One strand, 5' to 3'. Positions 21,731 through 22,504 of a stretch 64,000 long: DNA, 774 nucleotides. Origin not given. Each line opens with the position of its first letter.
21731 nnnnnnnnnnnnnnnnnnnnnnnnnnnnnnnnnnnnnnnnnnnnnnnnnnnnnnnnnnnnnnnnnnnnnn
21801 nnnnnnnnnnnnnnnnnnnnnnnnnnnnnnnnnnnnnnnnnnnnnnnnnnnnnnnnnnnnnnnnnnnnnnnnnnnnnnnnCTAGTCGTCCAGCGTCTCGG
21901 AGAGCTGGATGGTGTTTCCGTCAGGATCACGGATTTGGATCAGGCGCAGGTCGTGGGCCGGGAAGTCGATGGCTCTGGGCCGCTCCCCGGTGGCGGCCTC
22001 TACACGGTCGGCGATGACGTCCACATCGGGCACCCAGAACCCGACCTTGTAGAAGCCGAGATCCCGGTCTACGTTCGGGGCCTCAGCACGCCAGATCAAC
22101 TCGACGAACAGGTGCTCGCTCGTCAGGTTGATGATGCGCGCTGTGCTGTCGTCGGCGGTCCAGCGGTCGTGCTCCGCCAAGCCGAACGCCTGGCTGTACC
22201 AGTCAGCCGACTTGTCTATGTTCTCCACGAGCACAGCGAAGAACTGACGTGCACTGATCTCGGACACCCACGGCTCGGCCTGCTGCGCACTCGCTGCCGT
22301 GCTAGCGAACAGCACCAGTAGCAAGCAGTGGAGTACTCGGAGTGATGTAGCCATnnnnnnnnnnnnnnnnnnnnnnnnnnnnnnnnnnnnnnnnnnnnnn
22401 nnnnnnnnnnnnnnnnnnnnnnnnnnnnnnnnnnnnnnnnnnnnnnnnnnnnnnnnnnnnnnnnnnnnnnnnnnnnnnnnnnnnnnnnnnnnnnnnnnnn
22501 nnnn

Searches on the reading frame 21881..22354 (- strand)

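Call 4: search_protein_families(library=pfam, proteins=[window:21881-22354:-], max_evalue=0.01)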
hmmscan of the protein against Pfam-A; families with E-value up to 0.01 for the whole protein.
window:21881-22354:- (157 aa): 3 families
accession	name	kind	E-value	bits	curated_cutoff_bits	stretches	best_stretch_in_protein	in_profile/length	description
PF00903.31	Glyoxalase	-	1e-10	42.5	20.6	1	39-151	5-121/121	Glyoxalase/Bleomycin resistance protein/Dioxygenase superfamily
PF13669.12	Glyoxalase_4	-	3.7e-07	30.9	27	1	40-120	4-88/109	Glyoxalase/Bleomycin resistance protein/Dioxygenase superfamily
PF18029.7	Glyoxalase_6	-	0.0014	19.7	23.6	1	43-151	6-105/106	Glyoxalase-like domain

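Call 8: search_protein_families(library=ncbifam, proteins=[window:21881-22354:-], max_evalue=0.01)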
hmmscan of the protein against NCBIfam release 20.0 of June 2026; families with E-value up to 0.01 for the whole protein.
window:21881-22354:- (157 aa): 2 families
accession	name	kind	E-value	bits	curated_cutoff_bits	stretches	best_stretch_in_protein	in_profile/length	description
NF050074.1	glyox_I_GloA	exception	8.2e-06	26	165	1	41-151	7-119/121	lactoylglutathione lyase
TIGR00068.2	glyox_I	equivalog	0.0012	18.8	120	0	44-152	29-138/143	lactoylglutathione lyase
